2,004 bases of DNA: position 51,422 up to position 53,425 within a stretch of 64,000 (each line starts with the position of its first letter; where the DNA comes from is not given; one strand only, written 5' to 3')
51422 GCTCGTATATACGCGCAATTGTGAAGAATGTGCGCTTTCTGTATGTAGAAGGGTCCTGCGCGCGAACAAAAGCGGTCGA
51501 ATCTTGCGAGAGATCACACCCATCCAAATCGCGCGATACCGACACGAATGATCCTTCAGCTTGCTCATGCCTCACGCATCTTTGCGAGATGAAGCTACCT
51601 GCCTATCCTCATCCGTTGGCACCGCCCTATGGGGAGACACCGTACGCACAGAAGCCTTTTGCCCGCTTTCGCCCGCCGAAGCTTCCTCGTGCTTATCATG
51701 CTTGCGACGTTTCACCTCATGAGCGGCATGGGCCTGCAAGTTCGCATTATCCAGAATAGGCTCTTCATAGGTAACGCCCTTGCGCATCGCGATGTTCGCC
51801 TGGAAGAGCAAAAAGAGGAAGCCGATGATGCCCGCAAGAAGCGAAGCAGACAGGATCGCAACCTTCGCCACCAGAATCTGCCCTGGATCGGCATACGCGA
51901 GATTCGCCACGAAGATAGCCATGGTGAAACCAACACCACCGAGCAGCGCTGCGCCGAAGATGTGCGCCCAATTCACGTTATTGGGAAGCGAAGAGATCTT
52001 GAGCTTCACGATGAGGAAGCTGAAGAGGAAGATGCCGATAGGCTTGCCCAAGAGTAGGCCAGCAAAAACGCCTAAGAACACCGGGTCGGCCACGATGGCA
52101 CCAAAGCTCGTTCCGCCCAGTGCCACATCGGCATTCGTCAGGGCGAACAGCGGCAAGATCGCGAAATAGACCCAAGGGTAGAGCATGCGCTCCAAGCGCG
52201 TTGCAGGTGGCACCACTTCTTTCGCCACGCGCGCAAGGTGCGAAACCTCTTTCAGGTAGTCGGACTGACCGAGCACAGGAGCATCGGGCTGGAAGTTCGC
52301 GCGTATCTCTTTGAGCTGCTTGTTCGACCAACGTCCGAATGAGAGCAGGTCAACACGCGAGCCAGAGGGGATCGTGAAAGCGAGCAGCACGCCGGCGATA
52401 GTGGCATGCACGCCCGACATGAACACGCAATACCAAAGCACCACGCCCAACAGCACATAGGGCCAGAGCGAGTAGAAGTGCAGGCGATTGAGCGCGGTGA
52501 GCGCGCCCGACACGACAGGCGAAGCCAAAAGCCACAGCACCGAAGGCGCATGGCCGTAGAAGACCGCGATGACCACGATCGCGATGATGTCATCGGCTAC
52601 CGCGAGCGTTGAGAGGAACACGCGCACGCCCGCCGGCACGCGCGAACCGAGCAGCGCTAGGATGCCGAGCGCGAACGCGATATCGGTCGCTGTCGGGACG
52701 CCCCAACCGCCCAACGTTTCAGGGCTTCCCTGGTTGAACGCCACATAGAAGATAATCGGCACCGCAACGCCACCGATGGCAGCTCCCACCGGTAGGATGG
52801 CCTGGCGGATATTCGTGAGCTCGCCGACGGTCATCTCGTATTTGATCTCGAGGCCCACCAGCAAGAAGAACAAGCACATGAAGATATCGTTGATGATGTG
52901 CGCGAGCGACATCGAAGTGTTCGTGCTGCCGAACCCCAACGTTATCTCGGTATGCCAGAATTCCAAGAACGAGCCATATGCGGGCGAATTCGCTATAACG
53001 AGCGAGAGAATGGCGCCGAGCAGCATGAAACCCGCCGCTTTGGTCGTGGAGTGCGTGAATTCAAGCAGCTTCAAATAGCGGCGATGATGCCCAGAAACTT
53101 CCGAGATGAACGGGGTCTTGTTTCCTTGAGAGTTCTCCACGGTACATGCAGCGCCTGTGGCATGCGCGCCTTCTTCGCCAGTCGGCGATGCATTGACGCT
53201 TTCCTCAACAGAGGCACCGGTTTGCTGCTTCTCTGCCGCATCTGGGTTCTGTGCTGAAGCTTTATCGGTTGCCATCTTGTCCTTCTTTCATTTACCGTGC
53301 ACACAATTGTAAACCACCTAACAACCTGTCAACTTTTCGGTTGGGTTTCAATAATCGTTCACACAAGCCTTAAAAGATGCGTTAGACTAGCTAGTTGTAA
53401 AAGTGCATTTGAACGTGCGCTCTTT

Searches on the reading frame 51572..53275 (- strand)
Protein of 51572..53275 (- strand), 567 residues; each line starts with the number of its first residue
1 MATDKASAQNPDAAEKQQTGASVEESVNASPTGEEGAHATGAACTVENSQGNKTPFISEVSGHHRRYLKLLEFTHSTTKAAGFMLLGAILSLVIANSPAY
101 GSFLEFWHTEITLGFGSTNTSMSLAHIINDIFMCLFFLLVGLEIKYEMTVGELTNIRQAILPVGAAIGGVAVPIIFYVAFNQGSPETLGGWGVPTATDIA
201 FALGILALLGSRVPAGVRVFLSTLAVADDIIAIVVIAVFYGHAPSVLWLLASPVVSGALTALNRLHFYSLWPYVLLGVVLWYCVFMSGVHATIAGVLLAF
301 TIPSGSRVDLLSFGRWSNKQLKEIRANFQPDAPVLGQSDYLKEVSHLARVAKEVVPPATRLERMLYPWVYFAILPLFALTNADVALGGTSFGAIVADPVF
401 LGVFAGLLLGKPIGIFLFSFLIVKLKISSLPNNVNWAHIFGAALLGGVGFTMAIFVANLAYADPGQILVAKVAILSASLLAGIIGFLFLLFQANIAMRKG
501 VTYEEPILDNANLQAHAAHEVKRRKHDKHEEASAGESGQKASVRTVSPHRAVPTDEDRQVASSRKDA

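Call 73: search_protein_families(library=pfam, proteins=[window:51572-53275:-], max_evalue=0.00001)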
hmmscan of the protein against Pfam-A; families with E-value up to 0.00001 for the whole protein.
window:51572-53275:- (567 aa): 1 family
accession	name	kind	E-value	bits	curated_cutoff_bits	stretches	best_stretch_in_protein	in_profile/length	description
PF06965.17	Na_H_antiport_1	-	4.8e-134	447.4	23.5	1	73-489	3-374/374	Na+/H+ antiporter 1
